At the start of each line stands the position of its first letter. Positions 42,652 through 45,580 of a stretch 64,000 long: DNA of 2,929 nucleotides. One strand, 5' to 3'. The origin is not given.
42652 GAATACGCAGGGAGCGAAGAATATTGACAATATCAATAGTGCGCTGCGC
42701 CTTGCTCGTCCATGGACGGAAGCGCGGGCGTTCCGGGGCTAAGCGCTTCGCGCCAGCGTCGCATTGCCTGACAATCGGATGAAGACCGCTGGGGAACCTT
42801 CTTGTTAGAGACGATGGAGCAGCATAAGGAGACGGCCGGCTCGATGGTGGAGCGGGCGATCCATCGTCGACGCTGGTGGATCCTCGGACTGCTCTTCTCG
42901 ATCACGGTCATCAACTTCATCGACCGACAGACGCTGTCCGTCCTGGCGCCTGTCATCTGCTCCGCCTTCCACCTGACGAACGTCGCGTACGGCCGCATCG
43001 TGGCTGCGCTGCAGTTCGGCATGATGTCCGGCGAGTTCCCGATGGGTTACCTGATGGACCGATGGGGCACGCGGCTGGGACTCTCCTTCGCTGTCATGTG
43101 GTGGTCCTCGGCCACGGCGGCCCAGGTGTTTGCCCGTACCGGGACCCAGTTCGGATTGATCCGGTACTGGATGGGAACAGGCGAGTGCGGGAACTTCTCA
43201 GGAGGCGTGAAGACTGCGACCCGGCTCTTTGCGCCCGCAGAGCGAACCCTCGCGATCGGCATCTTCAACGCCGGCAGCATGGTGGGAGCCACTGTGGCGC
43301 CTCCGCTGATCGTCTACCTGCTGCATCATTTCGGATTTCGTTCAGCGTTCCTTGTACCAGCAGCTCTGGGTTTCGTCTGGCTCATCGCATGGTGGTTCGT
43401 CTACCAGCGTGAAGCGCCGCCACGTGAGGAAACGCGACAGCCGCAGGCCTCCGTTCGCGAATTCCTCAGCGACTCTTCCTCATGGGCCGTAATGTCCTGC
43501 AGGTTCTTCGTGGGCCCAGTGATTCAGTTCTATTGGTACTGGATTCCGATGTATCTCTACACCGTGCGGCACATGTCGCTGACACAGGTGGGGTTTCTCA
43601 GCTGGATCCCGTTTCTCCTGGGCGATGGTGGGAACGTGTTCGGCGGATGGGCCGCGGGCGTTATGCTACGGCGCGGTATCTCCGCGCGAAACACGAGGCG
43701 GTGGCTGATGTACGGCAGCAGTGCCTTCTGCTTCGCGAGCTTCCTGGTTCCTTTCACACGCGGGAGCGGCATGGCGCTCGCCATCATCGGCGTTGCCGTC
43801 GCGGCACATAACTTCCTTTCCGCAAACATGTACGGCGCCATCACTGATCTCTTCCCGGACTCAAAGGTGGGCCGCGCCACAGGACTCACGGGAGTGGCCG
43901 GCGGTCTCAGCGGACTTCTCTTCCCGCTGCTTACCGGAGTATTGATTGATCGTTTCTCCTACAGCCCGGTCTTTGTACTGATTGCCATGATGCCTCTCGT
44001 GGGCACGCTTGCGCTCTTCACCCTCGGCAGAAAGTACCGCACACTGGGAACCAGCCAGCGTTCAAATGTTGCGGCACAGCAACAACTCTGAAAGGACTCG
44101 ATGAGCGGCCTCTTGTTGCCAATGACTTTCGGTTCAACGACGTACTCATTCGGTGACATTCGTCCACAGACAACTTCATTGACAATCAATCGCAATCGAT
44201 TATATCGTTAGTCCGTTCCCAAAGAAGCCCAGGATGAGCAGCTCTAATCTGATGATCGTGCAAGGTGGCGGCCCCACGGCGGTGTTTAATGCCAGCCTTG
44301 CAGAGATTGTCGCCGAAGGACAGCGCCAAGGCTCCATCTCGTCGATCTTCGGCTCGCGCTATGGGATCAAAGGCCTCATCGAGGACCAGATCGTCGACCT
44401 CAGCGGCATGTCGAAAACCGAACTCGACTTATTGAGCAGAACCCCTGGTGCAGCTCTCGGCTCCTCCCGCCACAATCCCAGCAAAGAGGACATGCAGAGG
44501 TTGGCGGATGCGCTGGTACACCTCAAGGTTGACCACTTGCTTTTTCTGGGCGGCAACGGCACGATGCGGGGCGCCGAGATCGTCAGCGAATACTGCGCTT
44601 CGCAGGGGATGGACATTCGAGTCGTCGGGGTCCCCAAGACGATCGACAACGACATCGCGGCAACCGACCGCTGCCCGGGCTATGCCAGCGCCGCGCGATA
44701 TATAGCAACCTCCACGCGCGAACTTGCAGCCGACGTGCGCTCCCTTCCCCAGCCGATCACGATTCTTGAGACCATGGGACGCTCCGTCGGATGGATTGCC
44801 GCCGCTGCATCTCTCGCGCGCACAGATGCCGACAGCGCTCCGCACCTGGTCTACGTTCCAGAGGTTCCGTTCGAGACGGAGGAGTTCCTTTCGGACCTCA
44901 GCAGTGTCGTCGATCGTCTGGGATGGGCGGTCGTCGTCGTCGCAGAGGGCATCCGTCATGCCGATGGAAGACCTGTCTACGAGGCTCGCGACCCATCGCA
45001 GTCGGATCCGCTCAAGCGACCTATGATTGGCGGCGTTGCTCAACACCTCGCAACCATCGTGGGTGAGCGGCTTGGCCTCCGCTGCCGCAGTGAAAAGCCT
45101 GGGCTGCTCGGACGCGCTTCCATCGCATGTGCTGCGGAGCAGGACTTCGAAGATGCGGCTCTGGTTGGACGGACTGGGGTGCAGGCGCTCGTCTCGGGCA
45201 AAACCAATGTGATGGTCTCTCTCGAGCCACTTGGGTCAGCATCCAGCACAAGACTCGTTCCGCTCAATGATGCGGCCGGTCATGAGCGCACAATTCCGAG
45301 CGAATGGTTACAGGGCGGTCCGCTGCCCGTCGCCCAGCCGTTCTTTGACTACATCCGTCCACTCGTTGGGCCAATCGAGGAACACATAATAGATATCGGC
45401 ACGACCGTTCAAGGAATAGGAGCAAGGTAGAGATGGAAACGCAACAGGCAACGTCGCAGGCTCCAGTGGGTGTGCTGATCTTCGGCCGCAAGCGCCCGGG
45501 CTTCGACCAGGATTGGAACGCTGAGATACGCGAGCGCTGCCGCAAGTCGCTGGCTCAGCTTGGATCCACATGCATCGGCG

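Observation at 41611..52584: Candidate sulfoquinovose (sulfo-EMP-like) catabolic island ending in a SuyAB/ComC-type desulfonation module, built from non-canonical enzyme families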

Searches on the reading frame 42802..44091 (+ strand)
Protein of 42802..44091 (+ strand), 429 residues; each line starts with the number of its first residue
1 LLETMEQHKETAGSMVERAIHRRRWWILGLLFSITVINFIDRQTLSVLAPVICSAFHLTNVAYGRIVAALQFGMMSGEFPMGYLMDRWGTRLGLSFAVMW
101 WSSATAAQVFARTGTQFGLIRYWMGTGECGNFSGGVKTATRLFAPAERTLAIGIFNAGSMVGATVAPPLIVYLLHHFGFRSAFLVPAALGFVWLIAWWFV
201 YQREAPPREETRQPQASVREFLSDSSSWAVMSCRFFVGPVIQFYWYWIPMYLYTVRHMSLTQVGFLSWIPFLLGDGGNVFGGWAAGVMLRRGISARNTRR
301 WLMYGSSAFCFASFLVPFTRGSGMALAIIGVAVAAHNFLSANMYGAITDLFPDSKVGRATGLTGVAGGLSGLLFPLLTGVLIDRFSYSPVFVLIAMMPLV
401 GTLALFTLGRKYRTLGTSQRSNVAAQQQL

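Call 3: search_protein_families(library=pfam, proteins=[window:42802-44091:+])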
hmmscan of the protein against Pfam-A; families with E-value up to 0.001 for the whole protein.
window:42802-44091:+ (429 aa): 1 family
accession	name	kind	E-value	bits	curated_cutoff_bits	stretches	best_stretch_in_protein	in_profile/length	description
PF07690.21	MFS_1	-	1.5e-46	159.3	33.4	2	31-335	1-310/347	Major Facilitator Superfamily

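Call 4: search_protein_families(library=ncbifam, proteins=[window:42802-44091:+])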
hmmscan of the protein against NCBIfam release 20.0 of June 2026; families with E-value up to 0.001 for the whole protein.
window:42802-44091:+ (429 aa): 22 families
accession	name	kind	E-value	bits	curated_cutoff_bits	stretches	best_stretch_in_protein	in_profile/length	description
TIGR00893.1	2A0114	subfamily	1.8e-54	185.2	395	1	35-407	3-397/399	D-galactonate transporter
TIGR00881.1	2A0104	subfamily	1.5e-24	86.7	407.75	2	34-203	3-173/379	phosphoglycerate transporter protein PgtP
TIGR00895.1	2A0115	subfamily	1e-16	60.9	418.55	1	18-196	9-187/398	aromatic acid/H+ symport family MFS transporter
TIGR00894.1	2A0114euk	subfamily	3.1e-15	55.7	626.45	2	242-408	278-448/465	Na(+)-dependent inorganic phosphate cotransporter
NF008586.0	PRK11551.1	equivalog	4.3e-13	49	410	1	22-411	11-398/406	3-(3-hydroxy-phenyl)propionate transporter MhpT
TIGR00886.1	2A0108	subfamily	2.9e-09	36.5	311.7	1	39-255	14-236/368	NarK family nitrate/nitrite MFS transporter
NF011571.1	PRK14995.1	subfamily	1.6e-08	33.7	701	1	23-202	3-185/493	SmvA family efflux MFS transporter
NF049980.1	SfMCT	equivalog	1.7e-08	33.6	320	1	78-217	54-192/378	L-lactate MFS transporter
TIGR00880.1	2_A_01_02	superfamily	1.6e-07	31.5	131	1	81-201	18-138/141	multidrug resistance protein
TIGR02718.1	sider_RhtX_FptX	subfamily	5.8e-07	28.8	356.15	1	154-232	137-215/390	RhtX/FptX family siderophore transporter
NF003024.0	PRK03893.1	subfamily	2.8e-06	26.4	604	1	46-199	41-191/497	sialate:H+ symport family MFS transporter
NF033896.2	MFS_LfrA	equivalog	3.8e-06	25.8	825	1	14-189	8-184/504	efflux MFS transporter LfrA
NF033135.1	cmx_cmrA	equivalog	2e-05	23.8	400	1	45-341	22-308/374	Cmx/CmrA family chloramphenicol efflux MFS transporter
TIGR00892.1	2A0113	subfamily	2.1e-05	23.4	586.1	0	44-188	37-181/455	monocarboxylate transporter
TIGR00890.1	2A0111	subfamily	2.6e-05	23.3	374.85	1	24-241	1-220/377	oxalate/formate antiport family MFS transporter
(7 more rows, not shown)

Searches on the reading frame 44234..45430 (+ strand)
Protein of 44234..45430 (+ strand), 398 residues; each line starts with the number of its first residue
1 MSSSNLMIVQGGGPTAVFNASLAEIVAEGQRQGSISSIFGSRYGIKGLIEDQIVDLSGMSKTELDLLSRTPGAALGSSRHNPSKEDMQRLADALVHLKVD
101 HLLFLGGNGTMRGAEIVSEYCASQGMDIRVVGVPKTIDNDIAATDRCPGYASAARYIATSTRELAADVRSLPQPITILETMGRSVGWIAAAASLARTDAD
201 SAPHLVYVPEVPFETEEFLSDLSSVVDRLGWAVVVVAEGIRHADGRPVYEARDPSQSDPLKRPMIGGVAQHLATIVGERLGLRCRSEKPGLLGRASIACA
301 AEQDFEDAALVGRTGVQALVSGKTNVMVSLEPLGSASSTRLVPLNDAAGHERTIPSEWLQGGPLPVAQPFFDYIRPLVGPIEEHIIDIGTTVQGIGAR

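Call 3: search_protein_families(library=pfam, proteins=[window:44234-45430:+])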
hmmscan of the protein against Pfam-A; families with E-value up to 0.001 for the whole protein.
window:44234-45430:+ (398 aa): 1 family
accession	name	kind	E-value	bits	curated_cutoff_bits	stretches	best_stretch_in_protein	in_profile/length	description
PF00365.25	PFK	-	6.4e-55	186.9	30.9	1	6-301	2-261/277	Phosphofructokinase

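Call 4: search_protein_families(library=ncbifam, proteins=[window:44234-45430:+])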
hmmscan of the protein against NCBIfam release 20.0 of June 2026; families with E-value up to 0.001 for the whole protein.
window:44234-45430:+ (398 aa): 11 families
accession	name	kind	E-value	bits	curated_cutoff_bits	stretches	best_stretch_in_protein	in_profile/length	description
NF010675.0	PRK14072.1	subfamily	2e-118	395.7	273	1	1-379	1-387/416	diphosphate--fructose-6-phosphate 1-phosphotransferase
NF005301.0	PRK06830.1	equivalog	5.6e-45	153.6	400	1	7-330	85-402/445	ATP-dependent 6-phosphofructokinase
TIGR02483.1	PFK_mixed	subfamily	4.7e-44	150.8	430.55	1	7-331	3-312/325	phosphofructokinase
NF002872.1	PRK03202.1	subfamily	4.8e-42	144.1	253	1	8-359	5-315/323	ATP-dependent 6-phosphofructokinase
NF010674.0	PRK14071.1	equivalog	3.4e-29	101.9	544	1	6-354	7-341/360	ATP-dependent 6-phosphofructokinase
TIGR02482.1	PFKA_ATP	equivalog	5.1e-27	94.7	371.35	1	6-241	2-224/301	6-phosphofructokinase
NF041103.1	PFKA_PPi_Ttgales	equivalog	8.6e-24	84.3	550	1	7-217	2-204/407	diphosphate--fructose-6-phosphate 1-phosphotransferase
TIGR02478.1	6PF1K_euk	equivalog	5.4e-22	77.8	708.4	2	119-248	132-259/744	6-phosphofructokinase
NF005121.0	PRK06555.1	equivalog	1.5e-21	76.6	395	1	8-240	8-269/404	pyrophosphate--fructose-6-phosphate 1-phosphotransferase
NF005482.0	PRK07085.1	subfamily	8.5e-16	57.6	446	1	10-194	80-265/558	diphosphate--fructose-6-phosphate 1-phosphotransferase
TIGR02477.1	PFKA_PPi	equivalog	2.4e-13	49.4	587.95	1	34-195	98-260/539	diphosphate--fructose-6-phosphate 1-phosphotransferase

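Call 25: search_solved_structures(query=window:44234-45430:+, max_evalue=1e-10, show_alignments=1)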
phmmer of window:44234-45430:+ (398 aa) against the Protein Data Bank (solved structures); distinct sequences matched with E-value up to 1e-10: 27.
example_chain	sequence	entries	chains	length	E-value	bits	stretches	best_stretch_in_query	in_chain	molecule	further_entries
3k2q_A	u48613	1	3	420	5.7e-60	206.6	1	3-379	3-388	Pyrophosphate-dependent phosphofructokinase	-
3hno_A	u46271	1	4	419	1.3e-55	192.2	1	1-378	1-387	Pyrophosphate-dependent phosphofructokinase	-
2hig_A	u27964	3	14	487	9.9e-25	90.6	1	6-246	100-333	6-phospho-1-fructokinase | 6-phospho-1-fructokinase (ATP-dependent phosphofructokinase) | ATP-dependent 6-phosphofructokinase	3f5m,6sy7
6qu3_A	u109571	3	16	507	1.1e-24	90.5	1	6-246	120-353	ATP-dependent 6-phosphofructokinase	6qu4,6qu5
4omt_A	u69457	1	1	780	4.3e-22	81.9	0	5-229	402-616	6-phosphofructokinase, muscle type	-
3o8l_A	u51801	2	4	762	5e-21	78.4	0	6-229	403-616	6-phosphofructokinase, muscle type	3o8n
10oj_A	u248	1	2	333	4.7e-17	65.3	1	6-241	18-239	ATP-dependent 6-phosphofructokinase isozyme 1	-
1pfk_A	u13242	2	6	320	5.4e-17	65.1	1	8-241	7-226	PHOSPHOFRUCTOKINASE | 6-PHOSPHOFRUCTOKINASE ISOZYME I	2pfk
7lw1_A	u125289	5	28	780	1.3e-16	63.9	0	8-249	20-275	ATP-dependent 6-phosphofructokinase, liver type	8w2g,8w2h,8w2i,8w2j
4rh3_A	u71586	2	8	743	2.8e-16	62.8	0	3-229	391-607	ATP-dependent 6-phosphofructokinase, platelet type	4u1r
7tff_A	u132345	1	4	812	2.9e-16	62.7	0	3-229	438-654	ATP-dependent 6-phosphofructokinase, platelet type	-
4wl0_A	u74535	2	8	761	3.1e-16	62.7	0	3-229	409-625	ATP-dependent 6-phosphofructokinase, platelet type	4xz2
4xyj_A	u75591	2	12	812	5.4e-16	61.9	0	3-229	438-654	ATP-dependent 6-phosphofructokinase, platelet type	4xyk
1zxx_A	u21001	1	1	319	8.8e-16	61.1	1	8-245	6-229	6-phosphofructokinase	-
5xoe_A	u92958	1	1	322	1.1e-15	60.8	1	7-243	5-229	ATP-dependent 6-phosphofructokinase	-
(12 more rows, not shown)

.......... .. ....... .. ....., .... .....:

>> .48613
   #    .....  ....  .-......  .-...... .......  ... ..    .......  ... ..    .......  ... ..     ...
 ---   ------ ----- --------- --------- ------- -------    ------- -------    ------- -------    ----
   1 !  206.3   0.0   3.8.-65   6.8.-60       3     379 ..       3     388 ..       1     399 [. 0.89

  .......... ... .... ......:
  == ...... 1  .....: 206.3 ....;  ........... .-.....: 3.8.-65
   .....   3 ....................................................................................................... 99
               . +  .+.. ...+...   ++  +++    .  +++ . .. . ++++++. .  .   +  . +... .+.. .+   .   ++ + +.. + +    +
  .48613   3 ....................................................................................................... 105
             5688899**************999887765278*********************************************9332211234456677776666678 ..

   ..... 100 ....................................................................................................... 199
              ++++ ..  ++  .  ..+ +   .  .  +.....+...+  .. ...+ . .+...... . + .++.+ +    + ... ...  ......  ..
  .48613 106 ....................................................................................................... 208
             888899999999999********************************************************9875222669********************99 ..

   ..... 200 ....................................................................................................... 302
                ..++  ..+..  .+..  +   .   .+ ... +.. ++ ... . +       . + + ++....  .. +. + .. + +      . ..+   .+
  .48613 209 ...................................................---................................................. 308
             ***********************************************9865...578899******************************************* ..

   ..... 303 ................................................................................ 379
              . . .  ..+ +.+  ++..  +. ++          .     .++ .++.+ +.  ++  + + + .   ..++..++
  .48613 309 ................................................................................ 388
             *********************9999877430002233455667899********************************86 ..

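Call 88: search_dna_similar(query=window:44234-45430:+, collection=plasmids, mode=protein, max_rows=15)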
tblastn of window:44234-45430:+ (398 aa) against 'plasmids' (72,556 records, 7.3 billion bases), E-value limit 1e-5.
Records with a match: 82; places in all: 84; records where one place covers at least 80% of the query: 36.
Best place of each record, by identity: <60% 82.
By first word of the organism name: Phyllobacterium 5; Pseudoalteromonas 5; Salmonella 4; Sinorhizobium 4; Monoglobus 3; Arthrobacter 3; Phocaeicola 3; Parabacteroides 3; Bacillus 3; Escherichia 3; and 36 more.
By predicted mobility (MOB-suite, as given by PLSDB): non-mobilizable 74; conjugative 6; mobilizable 2.
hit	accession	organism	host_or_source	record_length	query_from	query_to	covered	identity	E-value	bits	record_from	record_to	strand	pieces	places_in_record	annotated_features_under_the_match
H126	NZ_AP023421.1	Pusillibacter faecalis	Homo sapiens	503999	7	378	93%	37.4%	7e-72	251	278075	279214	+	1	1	6-phosphofructokinase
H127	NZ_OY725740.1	Monoglobus pectinilyticus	-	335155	5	387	96%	36.2%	3e-67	238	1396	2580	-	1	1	6-phosphofructokinase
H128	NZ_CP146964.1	Butyrivibrio fibrisolvens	Bovinae,Bovine rumen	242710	5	378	94%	35.3%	7e-67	237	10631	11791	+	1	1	6-phosphofructokinase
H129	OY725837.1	Subdoligranulum variabile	-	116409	5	378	94%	35.1%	4e-58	211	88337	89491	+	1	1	record has no annotation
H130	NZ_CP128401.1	Candidatus Chlorohelix allophototropha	Single colony of Candidatus Chlorohelix ...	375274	5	380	94%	34.6%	1e-56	207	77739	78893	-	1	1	diphosphate--fructose-6-phosphate 1-phosphotransferase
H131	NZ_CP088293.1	Phyllobacterium sp. T1018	Melilotus albus,Cell culture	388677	3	376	94%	34.7%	8e-50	187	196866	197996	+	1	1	diphosphate--fructose-6-phosphate 1-phosphotransferase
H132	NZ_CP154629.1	Acetoanaerobium noterae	cell culture,Sludge of a digestion ...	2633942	6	386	96%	32.5%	1e-59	216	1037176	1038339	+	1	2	none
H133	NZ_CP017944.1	Phyllobacterium zundukense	Oxytropis triphylla,cell culture,root ...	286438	3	359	90%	34.5%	2e-47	180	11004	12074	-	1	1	diphosphate--fructose-6-phosphate 1-phosphotransferase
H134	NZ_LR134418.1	Legionella adelaidensis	environmental,Cooling tower water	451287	1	378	95%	32.3%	3e-53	197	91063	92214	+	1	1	6-phosphofructokinase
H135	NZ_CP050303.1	Phyllobacterium sp. 628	Oxytropis pumilio,cell culture,root ...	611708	3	359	90%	34.0%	6e-47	179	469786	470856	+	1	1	diphosphate--fructose-6-phosphate 1-phosphotransferase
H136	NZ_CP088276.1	Phyllobacterium sp. T1293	Melilotus albus,Cell culture,root nodule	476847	3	359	90%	34.0%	1e-43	169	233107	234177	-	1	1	diphosphate--fructose-6-phosphate 1-phosphotransferase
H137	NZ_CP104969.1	Phyllobacterium zundukense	Vicia costata,cell culture,root nodule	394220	3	359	90%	33.7%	3e-42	165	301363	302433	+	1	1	diphosphate--fructose-6-phosphate 1-phosphotransferase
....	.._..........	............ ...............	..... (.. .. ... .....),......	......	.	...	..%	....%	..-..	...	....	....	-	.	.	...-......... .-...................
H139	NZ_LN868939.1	Nocardia farcinica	not known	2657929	1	371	93%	28.3%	3e-20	100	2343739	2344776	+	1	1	none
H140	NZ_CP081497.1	Streptomyces sp. BHT-5-2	whole organism,plant soil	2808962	1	357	90%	28.6%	4e-21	103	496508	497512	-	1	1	none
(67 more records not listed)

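Call 90: get_annotated_region(hit=H130, flank=10000)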
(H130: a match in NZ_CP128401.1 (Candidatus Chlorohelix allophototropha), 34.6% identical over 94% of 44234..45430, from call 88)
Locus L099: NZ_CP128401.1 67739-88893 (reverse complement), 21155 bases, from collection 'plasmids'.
description: Candidatus Chlorohelix allophototropha isolate L227-S17 plasmid unnamed1, complete sequence
organism: Candidatus Chlorohelix allophototropha (NCBI taxid 3003348)
taxonomy: Bacteria; Chloroflexota; Chloroflexia; Candidatus Chloroheliales; Candidatus Chloroheliaceae; Candidatus Chlorohelix; Candidatus Chlorohelix allophototropha
host: -; source: Single colony of Candidatus Chlorohelix allophototropha from a non-axenic enrichment (subculture 19.9); ...; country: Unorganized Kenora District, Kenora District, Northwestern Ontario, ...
typing (MOB-suite, as given by PLSDB): non-mobilizable
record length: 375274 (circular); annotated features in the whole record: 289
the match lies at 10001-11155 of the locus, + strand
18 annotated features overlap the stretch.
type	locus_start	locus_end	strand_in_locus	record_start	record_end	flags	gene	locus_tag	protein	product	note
CDS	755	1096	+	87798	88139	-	-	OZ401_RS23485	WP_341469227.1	transposase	GO:0006313 - DNA transposition [Evidence IEA]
CDS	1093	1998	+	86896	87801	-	-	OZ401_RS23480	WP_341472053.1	IS3 family transposase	-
CDS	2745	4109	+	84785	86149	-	-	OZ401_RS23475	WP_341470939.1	IS110 family transposase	-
CDS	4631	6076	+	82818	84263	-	-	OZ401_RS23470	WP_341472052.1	NAD-dependent succinate-semialdehyde dehydrogenase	-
CDS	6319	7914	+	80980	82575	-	-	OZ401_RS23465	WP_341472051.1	nitrite/sulfite reductase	-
CDS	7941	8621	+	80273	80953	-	-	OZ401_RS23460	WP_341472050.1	bifunctional precorrin-2 dehydrogenase/sirohydrochlorin ferrochelatase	-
CDS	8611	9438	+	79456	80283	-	cobA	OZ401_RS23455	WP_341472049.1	uroporphyrinogen-III C-methyltransferase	GO:0019354 - siroheme biosynthetic process [Evidence IEA]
CDS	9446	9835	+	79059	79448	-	-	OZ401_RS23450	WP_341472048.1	CbiX/SirB N-terminal domain-containing protein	-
CDS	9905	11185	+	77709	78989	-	-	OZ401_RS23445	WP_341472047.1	diphosphate--fructose-6-phosphate 1-phosphotransferase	-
CDS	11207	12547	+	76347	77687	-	-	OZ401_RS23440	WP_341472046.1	L-fucose/L-arabinose isomerase family protein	-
CDS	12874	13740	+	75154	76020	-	-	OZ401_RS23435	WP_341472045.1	carbohydrate ABC transporter permease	GO:0008643 - carbohydrate transport [Evidence IEA]; GO:0055085 - transmembrane transport [Evidence IEA]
CDS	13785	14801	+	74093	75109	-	-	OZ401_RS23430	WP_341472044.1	Gfo/Idh/MocA family oxidoreductase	-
CDS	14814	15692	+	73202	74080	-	-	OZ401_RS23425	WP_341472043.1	sugar phosphate isomerase/epimerase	-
CDS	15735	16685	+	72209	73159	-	-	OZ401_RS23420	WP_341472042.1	sugar ABC transporter permease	-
CDS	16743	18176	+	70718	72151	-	-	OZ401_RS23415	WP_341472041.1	ABC transporter substrate-binding protein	-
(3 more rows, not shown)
